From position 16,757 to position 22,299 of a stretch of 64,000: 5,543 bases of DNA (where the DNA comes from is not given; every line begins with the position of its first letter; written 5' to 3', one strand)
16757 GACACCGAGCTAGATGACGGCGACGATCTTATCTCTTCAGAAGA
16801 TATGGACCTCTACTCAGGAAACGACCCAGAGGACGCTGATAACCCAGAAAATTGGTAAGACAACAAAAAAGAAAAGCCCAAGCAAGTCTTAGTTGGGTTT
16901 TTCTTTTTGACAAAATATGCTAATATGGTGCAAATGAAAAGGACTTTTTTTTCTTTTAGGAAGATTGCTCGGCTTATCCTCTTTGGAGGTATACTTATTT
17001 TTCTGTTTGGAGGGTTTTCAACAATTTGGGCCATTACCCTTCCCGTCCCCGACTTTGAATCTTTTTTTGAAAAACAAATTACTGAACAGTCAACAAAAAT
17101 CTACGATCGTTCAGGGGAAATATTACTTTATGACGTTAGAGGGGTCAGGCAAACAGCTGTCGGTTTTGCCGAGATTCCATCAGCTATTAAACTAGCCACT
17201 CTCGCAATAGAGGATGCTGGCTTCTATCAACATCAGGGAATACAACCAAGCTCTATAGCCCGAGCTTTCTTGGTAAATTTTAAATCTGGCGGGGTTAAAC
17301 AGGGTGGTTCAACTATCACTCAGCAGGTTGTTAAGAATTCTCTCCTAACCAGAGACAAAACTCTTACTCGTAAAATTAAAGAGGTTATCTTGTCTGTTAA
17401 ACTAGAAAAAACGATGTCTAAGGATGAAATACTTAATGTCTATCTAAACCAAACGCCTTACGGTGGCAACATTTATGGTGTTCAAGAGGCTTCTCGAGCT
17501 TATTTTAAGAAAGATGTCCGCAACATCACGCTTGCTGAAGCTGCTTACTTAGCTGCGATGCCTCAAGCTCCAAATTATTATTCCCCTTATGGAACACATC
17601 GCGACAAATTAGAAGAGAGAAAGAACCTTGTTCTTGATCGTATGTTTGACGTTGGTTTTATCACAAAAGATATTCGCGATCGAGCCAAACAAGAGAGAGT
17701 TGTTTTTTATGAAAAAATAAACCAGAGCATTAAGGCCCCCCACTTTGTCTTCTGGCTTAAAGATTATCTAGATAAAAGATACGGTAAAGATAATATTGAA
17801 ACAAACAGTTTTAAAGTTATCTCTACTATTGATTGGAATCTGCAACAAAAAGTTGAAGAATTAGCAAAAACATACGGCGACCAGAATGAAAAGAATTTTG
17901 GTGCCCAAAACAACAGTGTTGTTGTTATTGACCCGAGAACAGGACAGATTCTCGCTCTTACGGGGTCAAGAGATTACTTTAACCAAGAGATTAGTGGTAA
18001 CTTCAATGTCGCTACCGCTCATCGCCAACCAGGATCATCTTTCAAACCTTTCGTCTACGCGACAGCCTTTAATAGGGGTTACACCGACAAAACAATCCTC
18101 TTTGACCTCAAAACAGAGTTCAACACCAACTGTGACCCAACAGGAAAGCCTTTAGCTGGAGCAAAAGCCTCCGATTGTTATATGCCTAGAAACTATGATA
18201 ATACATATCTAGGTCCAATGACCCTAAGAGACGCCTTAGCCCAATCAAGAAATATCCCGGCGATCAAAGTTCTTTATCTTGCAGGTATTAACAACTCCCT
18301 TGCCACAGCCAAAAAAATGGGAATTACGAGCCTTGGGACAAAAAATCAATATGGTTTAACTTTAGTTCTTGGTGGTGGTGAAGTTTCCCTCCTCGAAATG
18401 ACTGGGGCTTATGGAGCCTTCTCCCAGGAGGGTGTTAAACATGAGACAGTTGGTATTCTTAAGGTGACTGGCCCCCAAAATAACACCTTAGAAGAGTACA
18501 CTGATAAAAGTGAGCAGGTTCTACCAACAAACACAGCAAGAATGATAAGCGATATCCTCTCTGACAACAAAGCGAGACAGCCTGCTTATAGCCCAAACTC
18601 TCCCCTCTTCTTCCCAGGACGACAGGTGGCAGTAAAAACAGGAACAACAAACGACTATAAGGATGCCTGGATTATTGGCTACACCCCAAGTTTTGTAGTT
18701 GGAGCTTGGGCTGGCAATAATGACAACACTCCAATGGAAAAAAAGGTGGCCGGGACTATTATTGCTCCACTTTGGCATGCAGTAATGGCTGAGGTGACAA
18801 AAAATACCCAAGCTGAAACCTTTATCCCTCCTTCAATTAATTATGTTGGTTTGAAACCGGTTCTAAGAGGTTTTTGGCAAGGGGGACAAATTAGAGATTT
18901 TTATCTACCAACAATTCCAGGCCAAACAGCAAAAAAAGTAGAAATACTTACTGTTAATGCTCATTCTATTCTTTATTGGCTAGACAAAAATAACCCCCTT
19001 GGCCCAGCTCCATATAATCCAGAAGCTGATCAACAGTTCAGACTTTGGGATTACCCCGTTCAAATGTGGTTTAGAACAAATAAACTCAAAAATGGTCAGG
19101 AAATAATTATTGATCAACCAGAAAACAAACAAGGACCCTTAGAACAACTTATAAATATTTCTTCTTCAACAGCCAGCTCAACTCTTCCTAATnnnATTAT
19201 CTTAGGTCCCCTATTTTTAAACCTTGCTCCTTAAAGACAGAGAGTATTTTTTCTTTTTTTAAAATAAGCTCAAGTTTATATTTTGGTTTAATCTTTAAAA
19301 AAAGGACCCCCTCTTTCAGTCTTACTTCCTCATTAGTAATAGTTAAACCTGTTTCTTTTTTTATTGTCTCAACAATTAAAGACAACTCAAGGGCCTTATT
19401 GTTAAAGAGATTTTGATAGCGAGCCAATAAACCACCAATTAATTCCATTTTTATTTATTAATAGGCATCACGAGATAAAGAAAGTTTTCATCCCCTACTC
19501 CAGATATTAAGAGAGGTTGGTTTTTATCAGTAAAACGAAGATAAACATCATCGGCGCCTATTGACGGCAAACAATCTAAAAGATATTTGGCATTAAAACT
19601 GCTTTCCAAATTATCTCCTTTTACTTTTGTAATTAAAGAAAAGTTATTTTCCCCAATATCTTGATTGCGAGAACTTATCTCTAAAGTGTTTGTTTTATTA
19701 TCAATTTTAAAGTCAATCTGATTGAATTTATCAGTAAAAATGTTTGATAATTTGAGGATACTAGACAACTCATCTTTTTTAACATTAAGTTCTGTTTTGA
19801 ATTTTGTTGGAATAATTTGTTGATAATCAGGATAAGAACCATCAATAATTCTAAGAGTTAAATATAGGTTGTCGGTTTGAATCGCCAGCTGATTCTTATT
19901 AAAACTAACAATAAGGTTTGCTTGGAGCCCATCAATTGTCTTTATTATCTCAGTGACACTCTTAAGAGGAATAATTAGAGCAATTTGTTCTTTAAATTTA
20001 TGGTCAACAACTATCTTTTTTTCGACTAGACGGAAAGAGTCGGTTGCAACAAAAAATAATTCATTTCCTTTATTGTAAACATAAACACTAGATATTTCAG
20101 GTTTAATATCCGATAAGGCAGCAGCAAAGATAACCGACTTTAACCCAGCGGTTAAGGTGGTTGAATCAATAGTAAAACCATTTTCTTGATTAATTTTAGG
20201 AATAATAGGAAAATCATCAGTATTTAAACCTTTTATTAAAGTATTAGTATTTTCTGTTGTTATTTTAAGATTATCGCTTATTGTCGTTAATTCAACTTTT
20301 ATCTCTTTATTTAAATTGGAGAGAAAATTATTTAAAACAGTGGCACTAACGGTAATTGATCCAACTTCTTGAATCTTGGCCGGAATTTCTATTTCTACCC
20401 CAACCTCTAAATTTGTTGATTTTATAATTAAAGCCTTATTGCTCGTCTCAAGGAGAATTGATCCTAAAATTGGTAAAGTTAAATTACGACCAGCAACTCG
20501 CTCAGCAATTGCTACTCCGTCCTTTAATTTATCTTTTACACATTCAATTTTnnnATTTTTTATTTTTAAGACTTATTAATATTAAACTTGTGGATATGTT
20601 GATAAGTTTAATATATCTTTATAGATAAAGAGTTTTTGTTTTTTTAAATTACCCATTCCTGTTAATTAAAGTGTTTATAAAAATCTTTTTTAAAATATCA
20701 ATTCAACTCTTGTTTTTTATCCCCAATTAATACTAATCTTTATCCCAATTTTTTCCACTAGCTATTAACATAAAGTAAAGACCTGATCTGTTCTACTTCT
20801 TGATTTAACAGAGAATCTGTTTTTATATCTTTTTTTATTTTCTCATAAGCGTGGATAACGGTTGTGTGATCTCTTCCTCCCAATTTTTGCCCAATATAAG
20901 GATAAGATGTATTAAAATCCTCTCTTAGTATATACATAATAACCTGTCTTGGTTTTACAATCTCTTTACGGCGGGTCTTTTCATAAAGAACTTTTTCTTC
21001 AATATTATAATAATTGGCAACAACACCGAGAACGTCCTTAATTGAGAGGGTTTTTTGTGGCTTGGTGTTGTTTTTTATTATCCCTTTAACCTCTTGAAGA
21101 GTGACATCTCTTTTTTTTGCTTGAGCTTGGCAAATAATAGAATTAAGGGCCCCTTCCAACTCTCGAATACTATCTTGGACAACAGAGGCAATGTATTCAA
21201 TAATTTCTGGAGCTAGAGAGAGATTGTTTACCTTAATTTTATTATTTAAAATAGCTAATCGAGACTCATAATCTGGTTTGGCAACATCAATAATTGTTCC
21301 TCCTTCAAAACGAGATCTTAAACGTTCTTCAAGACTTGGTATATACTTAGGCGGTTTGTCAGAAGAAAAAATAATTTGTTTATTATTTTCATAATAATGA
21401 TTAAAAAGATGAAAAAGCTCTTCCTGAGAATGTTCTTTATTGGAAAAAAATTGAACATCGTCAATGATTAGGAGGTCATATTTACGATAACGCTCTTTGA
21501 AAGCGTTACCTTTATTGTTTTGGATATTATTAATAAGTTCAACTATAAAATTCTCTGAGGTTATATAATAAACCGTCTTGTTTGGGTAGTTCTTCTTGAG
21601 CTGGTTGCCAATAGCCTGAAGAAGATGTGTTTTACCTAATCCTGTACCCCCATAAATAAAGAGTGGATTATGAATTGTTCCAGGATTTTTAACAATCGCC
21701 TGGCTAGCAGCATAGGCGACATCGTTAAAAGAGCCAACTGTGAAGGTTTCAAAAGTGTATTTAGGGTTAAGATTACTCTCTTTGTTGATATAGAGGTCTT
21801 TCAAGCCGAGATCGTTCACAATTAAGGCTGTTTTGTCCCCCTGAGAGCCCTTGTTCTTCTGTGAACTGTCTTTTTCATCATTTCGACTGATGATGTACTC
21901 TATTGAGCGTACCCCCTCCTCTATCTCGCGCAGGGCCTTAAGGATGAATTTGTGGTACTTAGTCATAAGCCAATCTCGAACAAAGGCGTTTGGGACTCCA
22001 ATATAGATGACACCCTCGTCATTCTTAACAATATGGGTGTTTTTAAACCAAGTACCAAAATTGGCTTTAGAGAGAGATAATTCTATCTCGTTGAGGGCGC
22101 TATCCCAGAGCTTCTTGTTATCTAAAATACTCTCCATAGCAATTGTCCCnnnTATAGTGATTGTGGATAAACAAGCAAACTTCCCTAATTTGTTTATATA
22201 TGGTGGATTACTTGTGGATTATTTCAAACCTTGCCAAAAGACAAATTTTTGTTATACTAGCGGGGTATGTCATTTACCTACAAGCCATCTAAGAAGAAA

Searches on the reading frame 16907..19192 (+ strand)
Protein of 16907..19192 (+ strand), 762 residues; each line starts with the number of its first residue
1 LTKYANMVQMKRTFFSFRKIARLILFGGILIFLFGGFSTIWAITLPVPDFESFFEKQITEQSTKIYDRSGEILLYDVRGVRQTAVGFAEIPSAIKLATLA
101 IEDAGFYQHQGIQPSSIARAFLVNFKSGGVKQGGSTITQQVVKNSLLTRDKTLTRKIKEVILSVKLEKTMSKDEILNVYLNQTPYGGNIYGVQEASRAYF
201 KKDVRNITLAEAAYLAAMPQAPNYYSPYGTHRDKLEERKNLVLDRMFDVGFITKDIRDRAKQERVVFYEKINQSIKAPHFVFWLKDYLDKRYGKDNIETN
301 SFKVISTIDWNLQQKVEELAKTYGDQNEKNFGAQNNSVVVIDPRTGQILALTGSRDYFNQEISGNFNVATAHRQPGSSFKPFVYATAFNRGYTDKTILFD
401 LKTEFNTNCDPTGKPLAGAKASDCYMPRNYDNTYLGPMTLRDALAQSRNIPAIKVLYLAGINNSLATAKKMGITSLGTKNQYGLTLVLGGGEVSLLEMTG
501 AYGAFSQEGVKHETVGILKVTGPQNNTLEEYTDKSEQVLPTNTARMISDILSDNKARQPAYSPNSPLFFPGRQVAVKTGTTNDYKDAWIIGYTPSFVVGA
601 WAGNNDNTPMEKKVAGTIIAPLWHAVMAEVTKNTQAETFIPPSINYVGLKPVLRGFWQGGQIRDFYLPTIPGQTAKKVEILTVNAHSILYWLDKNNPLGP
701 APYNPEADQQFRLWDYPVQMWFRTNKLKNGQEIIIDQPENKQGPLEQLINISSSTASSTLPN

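Call 20: search_protein_families(library=pfam, proteins=[window:16907-19192:+], max_evalue=0.01)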
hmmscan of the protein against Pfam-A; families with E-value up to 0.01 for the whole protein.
window:16907-19192:+ (762 aa): 2 families
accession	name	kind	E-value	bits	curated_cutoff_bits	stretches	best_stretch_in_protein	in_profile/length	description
PF00912.28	Transgly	-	2.7e-62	209.8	27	1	79-246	11-177/178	Transglycosylase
PF00905.27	Transpeptidase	-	9.5e-20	71.4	22.1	1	337-620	2-295/299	Penicillin binding protein transpeptidase domain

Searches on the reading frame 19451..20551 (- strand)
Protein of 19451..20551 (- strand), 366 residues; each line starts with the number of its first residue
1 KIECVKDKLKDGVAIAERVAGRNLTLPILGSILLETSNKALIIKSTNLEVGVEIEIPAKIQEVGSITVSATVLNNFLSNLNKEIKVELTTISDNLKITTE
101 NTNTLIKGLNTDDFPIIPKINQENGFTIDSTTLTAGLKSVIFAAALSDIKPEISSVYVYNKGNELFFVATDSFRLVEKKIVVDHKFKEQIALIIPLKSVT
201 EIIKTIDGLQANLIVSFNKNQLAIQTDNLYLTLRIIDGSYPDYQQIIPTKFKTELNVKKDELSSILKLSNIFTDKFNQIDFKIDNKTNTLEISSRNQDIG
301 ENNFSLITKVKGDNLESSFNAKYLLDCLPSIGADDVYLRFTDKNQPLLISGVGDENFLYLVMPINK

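Call 20: search_protein_families(library=pfam, proteins=[window:19451-20551:-], max_evalue=0.01)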
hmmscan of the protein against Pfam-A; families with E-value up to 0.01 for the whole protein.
window:19451-20551:- (366 aa): 3 families
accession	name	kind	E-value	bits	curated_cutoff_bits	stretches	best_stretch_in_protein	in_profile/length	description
PF02768.20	DNA_pol3_beta_3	-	9.1e-22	77.6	27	1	245-364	2-120/121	DNA polymerase III beta subunit, C-terminal domain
PF02767.21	DNA_pol3_beta_2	-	2.7e-20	73.2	27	1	128-242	2-116/116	DNA polymerase III beta subunit, central domain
PF00712.24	DNA_pol3_beta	-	3.2e-20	72.9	24.4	2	2-118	3-120/120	DNA polymerase III beta subunit, N-terminal domain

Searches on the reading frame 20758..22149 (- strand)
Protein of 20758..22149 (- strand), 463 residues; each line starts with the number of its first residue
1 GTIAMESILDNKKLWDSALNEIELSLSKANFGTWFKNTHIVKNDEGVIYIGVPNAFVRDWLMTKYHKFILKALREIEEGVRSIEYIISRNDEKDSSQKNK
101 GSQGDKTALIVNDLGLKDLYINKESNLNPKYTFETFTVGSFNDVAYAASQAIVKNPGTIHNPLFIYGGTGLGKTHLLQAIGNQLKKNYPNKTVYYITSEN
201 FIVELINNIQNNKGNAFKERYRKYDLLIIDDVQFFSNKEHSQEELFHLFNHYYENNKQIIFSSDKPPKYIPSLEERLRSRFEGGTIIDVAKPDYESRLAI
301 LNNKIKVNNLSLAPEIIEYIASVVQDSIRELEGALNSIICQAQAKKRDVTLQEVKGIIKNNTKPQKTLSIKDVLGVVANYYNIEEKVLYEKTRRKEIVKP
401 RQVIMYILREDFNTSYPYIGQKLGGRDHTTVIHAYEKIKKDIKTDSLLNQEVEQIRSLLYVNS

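Call 20: search_protein_families(library=pfam, proteins=[window:20758-22149:-], max_evalue=0.01)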
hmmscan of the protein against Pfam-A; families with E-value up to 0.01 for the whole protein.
window:20758-22149:- (463 aa): 14 families
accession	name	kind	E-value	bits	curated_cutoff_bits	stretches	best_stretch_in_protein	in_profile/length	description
PF00308.24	Bac_DnaA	-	1e-66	224.5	23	1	127-288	1-162/162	Bacterial DnaA ATPAse domain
PF08299.17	Bac_DnaA_C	-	4.9e-25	87.8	31.5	1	371-438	2-69/69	Bacterial dnaA protein helix-turn-helix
PF11638.13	DnaA_N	-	1.1e-14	54.3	24.6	1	13-74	2-64/65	DnaA N-terminal domain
PF01695.23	IstB_IS21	-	6.5e-11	42.6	24.1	1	163-265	95-194/238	IstB-like ATP binding protein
PF13401.12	AAA_22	-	7e-06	26.8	27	1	163-254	8-111/130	AAA domain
PF13173.12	AAA_14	-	1.2e-05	25.7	27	1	161-279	3-113/129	AAA domain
PF00004.35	AAA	-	1.6e-05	25.8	21.2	1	164-281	2-127/131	ATPase family associated with various cellular activities (AAA)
PF01637.24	ATPase_2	-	5.1e-05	23.6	33.2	1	160-209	20-68/225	ATPase domain predominantly from Archaea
PF12775.13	AAA_7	-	0.00095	19.2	25.8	1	150-249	23-126/181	P-loop containing dynein motor region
PF04851.21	ResIII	-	0.0024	18.3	22.5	1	155-262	18-105/164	Type III restriction enzyme, res subunit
PF13245.12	AAA_19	-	0.0028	18.2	25.1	0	159-197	10-48/134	AAA domain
PF25199.1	nSTAND_NTPase5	-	0.0036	17.6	34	1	163-238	44-111/145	Novel STAND NTPase 5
PF00910.28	RNA_helicase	-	0.0053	17.7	21.5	0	164-238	2-64/105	RNA helicase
PF09848.15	SLFN-g3_helicase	-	0.0092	15.7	24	0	163-228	4-70/354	Schlafen group 3, DNA/RNA helicase domain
